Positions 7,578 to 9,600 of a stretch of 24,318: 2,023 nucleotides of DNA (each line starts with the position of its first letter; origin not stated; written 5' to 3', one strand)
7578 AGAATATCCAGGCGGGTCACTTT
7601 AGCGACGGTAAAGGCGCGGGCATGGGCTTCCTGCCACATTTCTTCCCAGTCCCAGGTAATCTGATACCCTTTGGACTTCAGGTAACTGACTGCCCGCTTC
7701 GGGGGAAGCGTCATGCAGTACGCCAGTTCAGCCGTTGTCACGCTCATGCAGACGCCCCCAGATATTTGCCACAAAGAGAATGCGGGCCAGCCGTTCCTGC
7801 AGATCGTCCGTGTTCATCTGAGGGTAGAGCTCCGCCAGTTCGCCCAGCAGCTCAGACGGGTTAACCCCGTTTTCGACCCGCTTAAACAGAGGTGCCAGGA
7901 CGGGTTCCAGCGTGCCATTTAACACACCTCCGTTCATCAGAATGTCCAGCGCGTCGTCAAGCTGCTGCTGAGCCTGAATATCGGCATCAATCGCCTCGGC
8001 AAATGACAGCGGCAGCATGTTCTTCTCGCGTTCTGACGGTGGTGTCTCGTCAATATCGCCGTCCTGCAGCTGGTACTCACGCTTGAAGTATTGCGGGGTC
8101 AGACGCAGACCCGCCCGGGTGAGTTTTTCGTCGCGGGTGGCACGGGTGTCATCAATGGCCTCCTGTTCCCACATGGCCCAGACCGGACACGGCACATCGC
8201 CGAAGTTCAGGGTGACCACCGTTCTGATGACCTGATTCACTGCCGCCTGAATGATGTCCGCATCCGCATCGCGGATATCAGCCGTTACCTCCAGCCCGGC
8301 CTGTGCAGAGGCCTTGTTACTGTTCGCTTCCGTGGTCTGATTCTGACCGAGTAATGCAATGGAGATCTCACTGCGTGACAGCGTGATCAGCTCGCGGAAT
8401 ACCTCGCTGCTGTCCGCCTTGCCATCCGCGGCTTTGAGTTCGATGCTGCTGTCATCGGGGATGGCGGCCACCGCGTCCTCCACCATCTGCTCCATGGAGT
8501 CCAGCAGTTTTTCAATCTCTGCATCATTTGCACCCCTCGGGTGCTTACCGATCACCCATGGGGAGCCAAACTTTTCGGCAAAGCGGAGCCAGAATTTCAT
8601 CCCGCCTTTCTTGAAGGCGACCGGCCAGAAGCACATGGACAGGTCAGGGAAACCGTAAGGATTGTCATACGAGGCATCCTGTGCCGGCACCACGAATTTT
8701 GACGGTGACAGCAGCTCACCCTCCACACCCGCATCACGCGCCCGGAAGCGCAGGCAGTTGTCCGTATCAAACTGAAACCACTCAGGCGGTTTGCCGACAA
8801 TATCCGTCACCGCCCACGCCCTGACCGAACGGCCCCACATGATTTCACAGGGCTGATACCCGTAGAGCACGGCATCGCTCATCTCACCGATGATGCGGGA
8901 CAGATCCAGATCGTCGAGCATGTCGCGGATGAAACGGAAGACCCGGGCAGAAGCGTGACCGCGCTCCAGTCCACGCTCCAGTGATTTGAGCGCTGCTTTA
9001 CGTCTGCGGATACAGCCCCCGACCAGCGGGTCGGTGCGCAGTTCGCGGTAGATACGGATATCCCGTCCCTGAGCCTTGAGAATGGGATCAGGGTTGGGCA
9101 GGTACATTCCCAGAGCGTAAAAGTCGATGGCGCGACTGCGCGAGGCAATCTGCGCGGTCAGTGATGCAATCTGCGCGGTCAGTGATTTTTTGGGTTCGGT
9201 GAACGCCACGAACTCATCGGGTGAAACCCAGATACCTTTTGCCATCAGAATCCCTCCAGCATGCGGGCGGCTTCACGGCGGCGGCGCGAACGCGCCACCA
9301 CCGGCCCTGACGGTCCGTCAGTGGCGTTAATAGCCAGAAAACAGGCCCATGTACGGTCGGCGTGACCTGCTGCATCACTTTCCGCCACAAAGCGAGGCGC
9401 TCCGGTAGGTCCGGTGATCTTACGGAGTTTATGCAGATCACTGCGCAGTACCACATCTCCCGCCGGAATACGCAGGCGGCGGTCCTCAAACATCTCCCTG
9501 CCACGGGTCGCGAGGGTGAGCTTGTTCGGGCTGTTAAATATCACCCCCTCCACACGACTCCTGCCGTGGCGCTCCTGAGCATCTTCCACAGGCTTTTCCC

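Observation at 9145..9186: Perfect 21-bp in-frame tandem duplication in the portal gene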

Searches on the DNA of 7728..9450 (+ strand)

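Call 8: search_dna_similar(query=window:7728-9245:+, collection=phages, mode=near, max_rows=30)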
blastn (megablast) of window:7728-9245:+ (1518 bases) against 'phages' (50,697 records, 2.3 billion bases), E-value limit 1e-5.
Records with a match: 3; places in all: 3; records where one place covers at least 80% of the query: 3.
Best place of each record, by identity: 95-99% 1; 80-90% 1; 60-80% 1.
By first word of the organism name: Escherichia 2; Klebsiella 1.
By host as written in the record: Escherichia coli (uropathogenic) 1; - 1; Klebsiella pneumoniae 1.
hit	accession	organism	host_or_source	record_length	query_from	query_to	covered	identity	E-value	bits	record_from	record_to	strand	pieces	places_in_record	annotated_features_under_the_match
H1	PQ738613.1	Escherichia phage PhiKM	Escherichia coli (uropathogenic)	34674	1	1438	95%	97.3%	0e+0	2440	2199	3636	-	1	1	hypothetical protein | virion morphogenesis protein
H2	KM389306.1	Escherichia phage Phi06_2974 B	-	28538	1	1436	95%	80.9%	0e+0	1123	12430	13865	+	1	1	record has no annotation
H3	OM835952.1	Klebsiella phage KP12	Klebsiella pneumoniae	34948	1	1436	95%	79.5%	0e+0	1007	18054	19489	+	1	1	FluMu-like protein | virion morphogenesis protein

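Call 9: get_annotated_region(hit=H1, flank=1500)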
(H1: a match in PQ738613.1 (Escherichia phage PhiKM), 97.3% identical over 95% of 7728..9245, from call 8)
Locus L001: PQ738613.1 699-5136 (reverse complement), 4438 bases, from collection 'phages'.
description: Escherichia phage PhiKM, partial genome.
organism: Escherichia phage PhiKM (NCBI taxid 3386303)
taxonomy: Viruses; Duplodnaviria; Heunggongvirae; Uroviricota; Caudoviricetes; Bcepmuvirus
host: Escherichia coli (uropathogenic); source: multidrug-resistant urinary tract infection; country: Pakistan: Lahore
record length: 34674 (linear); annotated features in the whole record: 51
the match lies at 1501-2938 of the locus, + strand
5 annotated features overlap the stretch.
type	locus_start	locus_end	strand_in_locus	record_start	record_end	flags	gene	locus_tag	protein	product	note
CDS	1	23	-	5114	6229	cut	-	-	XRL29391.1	hypothetical protein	-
CDS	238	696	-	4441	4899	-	-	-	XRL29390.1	virion morphogenesis protein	Mup31, G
CDS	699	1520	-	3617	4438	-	-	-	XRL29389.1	virion morphogenesis protein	Mup30, F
CDS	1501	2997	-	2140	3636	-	-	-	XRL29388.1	hypothetical protein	Mup29, H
CDS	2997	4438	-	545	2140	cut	-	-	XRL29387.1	terminase large subunit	Mup28, E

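Call 10: search_dna_similar(query=window:8900-9450:+, collection=ecoli_genomes, mode=near, max_rows=40)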
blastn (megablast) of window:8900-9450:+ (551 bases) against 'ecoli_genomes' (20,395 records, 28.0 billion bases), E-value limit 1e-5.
Records with a match: 619; places in all: 676; records where one place covers at least 80% of the query: 20.
Genomes with a match: 619 of 5426; with a place that covers at least 80% of the query: 20. Places per genome that has any: lowest 1, median 1, highest 3. On chromosomes: 676 places; on plasmids: 0.
Best place of each record, by identity: 95-99% 16; 90-95% 7; 80-90% 596.
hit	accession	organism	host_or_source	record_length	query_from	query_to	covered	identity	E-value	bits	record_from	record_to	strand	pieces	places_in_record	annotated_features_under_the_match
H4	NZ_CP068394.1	Escherichia coli strain M-17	medicine "BIOFLOR"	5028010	1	551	100%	96.2%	0e+0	881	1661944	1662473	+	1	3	DUF935 domain-containing protein | terminase large subunit domain-containing protein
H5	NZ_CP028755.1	Escherichia coli strain A20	Mexican long-nosed bat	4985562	1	551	100%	96.2%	0e+0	881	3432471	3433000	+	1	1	DUF935 domain-containing protein | terminase large subunit domain-containing protein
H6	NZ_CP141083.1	Escherichia coli strain KE50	Homo sapiens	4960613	1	551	100%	96.2%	0e+0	881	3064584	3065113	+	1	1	DUF935 domain-containing protein | terminase large subunit domain-containing protein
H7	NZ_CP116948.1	Escherichia coli strain CUVET21-PYO5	dog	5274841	1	551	100%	96.2%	0e+0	881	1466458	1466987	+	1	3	DUF935 domain-containing protein | terminase large subunit domain-containing protein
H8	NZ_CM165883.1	Escherichia coli strain N61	Homo sapiens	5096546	1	551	100%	96.2%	0e+0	881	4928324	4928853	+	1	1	DUF935 domain-containing protein | terminase large subunit domain-containing protein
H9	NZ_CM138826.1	Escherichia coli strain GIMC1410:G-002-25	Homo sapiens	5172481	1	551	100%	96.2%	0e+0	881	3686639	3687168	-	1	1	DUF935 domain-containing protein | terminase large subunit domain-containing protein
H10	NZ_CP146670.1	Escherichia coli strain MS 21-1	Homo sapiens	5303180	1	551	100%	96.0%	0e+0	876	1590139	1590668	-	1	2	DUF935 domain-containing protein | terminase large subunit domain-containing protein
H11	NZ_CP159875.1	Escherichia coli strain 12089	Homo sapiens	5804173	1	551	100%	95.1%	0e+0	848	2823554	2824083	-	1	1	DUF935 domain-containing protein | terminase family protein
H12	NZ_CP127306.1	Escherichia coli strain C51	Bos taurus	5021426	1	551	100%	94.9%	0e+0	843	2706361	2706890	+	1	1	DUF935 domain-containing protein | terminase large subunit domain-containing protein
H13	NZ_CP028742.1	Escherichia coli strain A33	Perameles nasuta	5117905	1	551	100%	94.7%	0e+0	837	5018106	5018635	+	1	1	DUF935 domain-containing protein | terminase large subunit domain-containing protein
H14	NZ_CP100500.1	Escherichia coli strain LH50-c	Gallus gallus domesticus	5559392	1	551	100%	94.6%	0e+0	832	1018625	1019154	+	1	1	DUF935 domain-containing protein | terminase large subunit domain-containing protein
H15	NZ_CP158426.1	Escherichia coli strain NRZ14408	Homo sapiens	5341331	1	551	100%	94.6%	0e+0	832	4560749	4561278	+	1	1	DUF935 domain-containing protein | terminase large subunit domain-containing protein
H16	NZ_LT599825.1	Escherichia coli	-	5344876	1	551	100%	94.6%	0e+0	832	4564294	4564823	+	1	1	DUF935 domain-containing protein | terminase large subunit domain-containing protein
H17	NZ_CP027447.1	Escherichia coli strain 2014C-3075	Homo sapiens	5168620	1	549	100%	88.3%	3e-180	640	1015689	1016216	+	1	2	DUF935 domain-containing protein | terminase large subunit domain-containing protein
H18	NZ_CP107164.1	Escherichia coli strain R9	human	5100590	1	549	100%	88.3%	3e-180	640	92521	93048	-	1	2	DUF935 domain-containing protein | terminase large subunit domain-containing protein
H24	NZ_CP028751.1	Escherichia coli strain A24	Armadillo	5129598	1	409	74%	92.2%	9e-156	558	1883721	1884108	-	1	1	DUF935 domain-containing protein | hypothetical protein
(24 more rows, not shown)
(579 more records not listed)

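Call 11: get_annotated_region(hit=H4, flank=12000)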
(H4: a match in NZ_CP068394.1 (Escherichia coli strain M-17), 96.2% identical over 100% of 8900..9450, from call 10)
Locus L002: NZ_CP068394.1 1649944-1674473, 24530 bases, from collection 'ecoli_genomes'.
description: Escherichia coli strain M-17 chromosome, complete genome
organism: Escherichia coli strain M-17 (NCBI taxid 562)
replicon: chromosome; assembly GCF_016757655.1
host: -; source: medicine "BIOFLOR"; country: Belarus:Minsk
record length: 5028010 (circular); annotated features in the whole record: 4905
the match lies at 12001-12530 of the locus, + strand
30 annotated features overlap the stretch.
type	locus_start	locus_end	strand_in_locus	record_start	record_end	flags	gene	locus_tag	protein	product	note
CDS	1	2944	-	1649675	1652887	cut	-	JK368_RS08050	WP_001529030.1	phage tail tape measure protein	-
CDS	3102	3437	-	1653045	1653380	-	-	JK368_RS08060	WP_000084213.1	phage tail assembly protein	-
CDS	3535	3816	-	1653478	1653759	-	-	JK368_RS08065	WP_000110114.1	hypothetical protein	-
CDS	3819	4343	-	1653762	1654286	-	-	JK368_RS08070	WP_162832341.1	phage major tail tube protein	-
CDS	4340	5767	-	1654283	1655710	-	-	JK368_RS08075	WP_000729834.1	phage tail sheath subtilisin-like domain-containing protein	-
CDS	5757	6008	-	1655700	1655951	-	-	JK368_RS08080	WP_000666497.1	hypothetical protein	-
CDS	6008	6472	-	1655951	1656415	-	-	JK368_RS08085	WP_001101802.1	Gp37 family protein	-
CDS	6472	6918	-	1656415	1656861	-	-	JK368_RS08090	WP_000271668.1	gp436 family protein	-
CDS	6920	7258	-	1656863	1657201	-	-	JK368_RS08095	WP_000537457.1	DUF2190 family protein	-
CDS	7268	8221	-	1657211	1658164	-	-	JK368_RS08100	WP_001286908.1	hypothetical protein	-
CDS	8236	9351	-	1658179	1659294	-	-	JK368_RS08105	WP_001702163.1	hypothetical protein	-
CDS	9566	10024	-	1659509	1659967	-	-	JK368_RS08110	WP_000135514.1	phage virion morphogenesis protein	-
CDS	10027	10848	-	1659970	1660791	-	-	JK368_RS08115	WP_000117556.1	phage head morphogenesis protein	-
CDS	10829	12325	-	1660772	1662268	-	-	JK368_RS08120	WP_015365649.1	DUF935 domain-containing protein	-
CDS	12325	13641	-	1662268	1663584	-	-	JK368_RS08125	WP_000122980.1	terminase large subunit domain-containing protein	-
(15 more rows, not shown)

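Call 12: get_annotated_region(hit=H11, flank=2000)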
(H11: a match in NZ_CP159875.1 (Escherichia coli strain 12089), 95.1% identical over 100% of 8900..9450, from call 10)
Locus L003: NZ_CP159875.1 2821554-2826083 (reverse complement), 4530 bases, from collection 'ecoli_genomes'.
description: Escherichia coli strain 12089 chromosome, complete genome
organism: Escherichia coli strain 12089 (NCBI taxid 562)
replicon: chromosome; assembly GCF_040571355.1
host: Homo sapiens; source: not applicable; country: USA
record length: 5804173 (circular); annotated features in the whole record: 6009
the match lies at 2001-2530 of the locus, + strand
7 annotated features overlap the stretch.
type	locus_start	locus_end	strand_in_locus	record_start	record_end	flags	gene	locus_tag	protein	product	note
CDS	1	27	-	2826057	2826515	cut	-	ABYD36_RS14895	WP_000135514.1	phage virion morphogenesis protein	-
CDS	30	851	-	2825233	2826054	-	-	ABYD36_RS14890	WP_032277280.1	phage minor head protein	-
CDS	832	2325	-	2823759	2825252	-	-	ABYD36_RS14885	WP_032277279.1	DUF935 domain-containing protein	-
CDS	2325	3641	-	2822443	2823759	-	-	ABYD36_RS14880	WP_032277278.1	terminase family protein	-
CDS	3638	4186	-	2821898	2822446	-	-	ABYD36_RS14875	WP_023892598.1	DUF3486 family protein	-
CDS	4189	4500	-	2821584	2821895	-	-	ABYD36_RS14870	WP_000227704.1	hypothetical protein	-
CDS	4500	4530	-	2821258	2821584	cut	-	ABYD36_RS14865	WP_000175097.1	membrane protein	-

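Call 13: get_annotated_region(hit=H17, flank=2000)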
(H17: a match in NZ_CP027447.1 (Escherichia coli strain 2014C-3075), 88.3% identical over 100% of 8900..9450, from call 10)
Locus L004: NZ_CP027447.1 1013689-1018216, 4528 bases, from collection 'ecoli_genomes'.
description: Escherichia coli strain 2014C-3075 chromosome, complete genome
organism: Escherichia coli strain 2014C-3075 (NCBI taxid 562)
replicon: chromosome; assembly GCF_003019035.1
host: Homo sapiens; source: stool; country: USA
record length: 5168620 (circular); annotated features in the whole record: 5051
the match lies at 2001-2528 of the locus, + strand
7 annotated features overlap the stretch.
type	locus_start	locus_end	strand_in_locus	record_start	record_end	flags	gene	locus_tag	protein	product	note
CDS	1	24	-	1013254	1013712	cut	-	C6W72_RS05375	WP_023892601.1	phage virion morphogenesis protein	-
CDS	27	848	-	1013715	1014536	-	-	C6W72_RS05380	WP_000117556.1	phage head morphogenesis protein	-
CDS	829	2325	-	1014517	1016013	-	-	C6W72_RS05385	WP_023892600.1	DUF935 domain-containing protein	-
CDS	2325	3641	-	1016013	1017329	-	-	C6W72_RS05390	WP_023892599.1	terminase large subunit domain-containing protein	-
CDS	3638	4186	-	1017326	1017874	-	-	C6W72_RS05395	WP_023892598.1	DUF3486 family protein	-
CDS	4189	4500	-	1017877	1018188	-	-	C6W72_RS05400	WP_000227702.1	hypothetical protein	-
CDS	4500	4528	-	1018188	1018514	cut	-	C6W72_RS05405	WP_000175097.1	membrane protein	-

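Call 14: get_annotated_region(hit=H24, flank=2000)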
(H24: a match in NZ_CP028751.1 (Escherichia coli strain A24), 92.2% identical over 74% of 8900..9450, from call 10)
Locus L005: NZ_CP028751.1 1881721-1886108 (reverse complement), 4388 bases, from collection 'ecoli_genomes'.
description: Escherichia coli strain A24 chromosome, complete genome
organism: Escherichia coli strain A24 (NCBI taxid 562)
replicon: chromosome; assembly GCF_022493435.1
host: Armadillo; source: feces; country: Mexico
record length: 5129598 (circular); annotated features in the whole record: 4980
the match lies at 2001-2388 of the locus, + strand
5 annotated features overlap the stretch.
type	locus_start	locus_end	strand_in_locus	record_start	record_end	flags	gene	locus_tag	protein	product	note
CDS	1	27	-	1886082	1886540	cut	-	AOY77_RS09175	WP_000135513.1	phage virion morphogenesis protein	-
CDS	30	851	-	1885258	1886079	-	-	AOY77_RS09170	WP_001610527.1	phage minor head protein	-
CDS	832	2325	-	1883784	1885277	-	-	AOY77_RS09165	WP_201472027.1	DUF935 domain-containing protein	-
CDS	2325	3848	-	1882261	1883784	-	-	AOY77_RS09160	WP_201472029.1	hypothetical protein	-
CDS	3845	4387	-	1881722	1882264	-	-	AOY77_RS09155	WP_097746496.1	DUF3486 family protein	-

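Call 18: search_dna_similar(query=window:9131-9200:+, collection=ecoli_genomes, mode=near, max_rows=30, max_evalue=10)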
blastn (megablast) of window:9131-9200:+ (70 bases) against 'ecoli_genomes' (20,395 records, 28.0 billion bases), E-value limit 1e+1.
Records with a match: 15; places in all: 16; records where one place covers at least 80% of the query: 9.
Genomes with a match: 15 of 5426; with a place that covers at least 80% of the query: 9. Places per genome that has any: lowest 1, median 1, highest 2. On chromosomes: 16 places; on plasmids: 0.
Best place of each record, by identity: >=99% 4; 95-99% 9; 80-90% 2.
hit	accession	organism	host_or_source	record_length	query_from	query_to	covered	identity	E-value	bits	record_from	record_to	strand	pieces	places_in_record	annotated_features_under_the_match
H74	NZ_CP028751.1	Escherichia coli strain A24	Armadillo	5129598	1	70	100%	100.0%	2e-8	132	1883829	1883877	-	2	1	DUF935 domain-containing protein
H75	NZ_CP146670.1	Escherichia coli strain MS 21-1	Homo sapiens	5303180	1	70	100%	100.0%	2e-8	132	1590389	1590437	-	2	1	DUF935 domain-containing protein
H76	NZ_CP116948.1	Escherichia coli strain CUVET21-PYO5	dog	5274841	1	70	100%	100.0%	2e-8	132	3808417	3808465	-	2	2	DUF935 domain-containing protein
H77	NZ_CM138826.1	Escherichia coli strain GIMC1410:G-002-25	Homo sapiens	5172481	1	70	100%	100.0%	2e-8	132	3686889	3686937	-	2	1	DUF935 domain-containing protein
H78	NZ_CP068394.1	Escherichia coli strain M-17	medicine "BIOFLOR"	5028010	1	70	100%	98.6%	2e-8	132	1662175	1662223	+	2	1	DUF935 domain-containing protein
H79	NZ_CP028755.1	Escherichia coli strain A20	Mexican long-nosed bat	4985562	1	70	100%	98.6%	2e-8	132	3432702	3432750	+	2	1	DUF935 domain-containing protein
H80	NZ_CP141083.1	Escherichia coli strain KE50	Homo sapiens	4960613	1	70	100%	98.6%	2e-8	132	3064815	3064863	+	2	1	DUF935 domain-containing protein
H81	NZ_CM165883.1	Escherichia coli strain N61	Homo sapiens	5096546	1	70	100%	98.6%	2e-8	132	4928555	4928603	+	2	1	DUF935 domain-containing protein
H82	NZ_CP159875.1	Escherichia coli strain 12089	Homo sapiens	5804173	1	70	100%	98.6%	2e-8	126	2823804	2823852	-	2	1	DUF935 domain-containing protein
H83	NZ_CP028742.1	Escherichia coli strain A33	Perameles nasuta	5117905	18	69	74%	88.7%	7e-8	64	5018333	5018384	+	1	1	DUF935 domain-containing protein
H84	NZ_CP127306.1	Escherichia coli strain C51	Bos taurus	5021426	18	69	74%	88.7%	7e-8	64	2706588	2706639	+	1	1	DUF935 domain-containing protein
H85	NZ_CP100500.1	Escherichia coli strain LH50-c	Gallus gallus domesticus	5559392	33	69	53%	97.3%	7e-8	64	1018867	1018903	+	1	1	DUF935 domain-containing protein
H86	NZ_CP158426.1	Escherichia coli strain NRZ14408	Homo sapiens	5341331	33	69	53%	97.3%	7e-8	64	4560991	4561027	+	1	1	DUF935 domain-containing protein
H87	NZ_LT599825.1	Escherichia coli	-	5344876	33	69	53%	97.3%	7e-8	64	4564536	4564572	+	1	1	DUF935 domain-containing protein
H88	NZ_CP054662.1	Escherichia coli strain IGC_RcoliRes_1.1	Mus musculus (G2 mouse)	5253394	2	35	49%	97.1%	3e-6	58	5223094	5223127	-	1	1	DUF935 domain-containing protein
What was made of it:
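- On Replication-slippage tandem duplication: All listed E. coli genome matches are 21 bp shorter (calls 10, 18).
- No complete E. coli genome (5,426) carries the 21-bp junction (call 18).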

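Call 20: get_annotated_region(hit=H83, flank=300)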
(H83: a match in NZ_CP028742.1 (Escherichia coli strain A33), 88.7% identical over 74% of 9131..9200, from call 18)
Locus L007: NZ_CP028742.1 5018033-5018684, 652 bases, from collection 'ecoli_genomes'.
description: Escherichia coli strain A33 chromosome, complete genome
organism: Escherichia coli strain A33 (NCBI taxid 562)
replicon: chromosome; assembly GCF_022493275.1
host: Perameles nasuta; source: feces; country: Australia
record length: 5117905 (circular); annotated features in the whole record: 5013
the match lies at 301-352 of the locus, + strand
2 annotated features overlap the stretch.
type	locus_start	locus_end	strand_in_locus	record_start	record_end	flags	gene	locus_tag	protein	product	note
CDS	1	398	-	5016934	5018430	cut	-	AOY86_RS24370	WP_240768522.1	DUF935 domain-containing protein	-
CDS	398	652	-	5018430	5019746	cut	-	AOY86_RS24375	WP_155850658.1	terminase large subunit domain-containing protein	-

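Call 48: search_dna_similar(query=window:9131-9200:+, collection=phages, mode=distant, max_rows=20, max_evalue=1)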
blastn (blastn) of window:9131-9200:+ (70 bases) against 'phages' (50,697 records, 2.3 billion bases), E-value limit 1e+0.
Records with a match: 4; places in all: 4; records where one place covers at least 80% of the query: 1.
Best place of each record, by identity: 95-99% 2; 80-90% 2.
By first word of the organism name: Escherichia 2; Klebsiella 1; Mycobacterium 1.
By host as written in the record: Escherichia coli (uropathogenic) 1; - 1; Klebsiella pneumoniae 1; Mycobacterium abscessus GD91 1.
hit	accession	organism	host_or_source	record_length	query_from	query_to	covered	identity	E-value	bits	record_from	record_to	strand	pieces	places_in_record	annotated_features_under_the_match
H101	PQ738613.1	Escherichia phage PhiKM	Escherichia coli (uropathogenic)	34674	1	58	83%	95.1%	2e-6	99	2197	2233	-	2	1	hypothetical protein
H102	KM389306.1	Escherichia phage Phi06_2974 B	-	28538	3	33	44%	87.1%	1e-1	39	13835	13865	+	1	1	record has no annotation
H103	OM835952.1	Klebsiella phage KP12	Klebsiella pneumoniae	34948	3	33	44%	87.1%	1e-1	39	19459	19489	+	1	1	FluMu-like protein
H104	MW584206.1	Mycobacterium phage prophi91-4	Mycobacterium abscessus GD91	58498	10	33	34%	95.8%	1e-1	40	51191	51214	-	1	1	71: minor tail protein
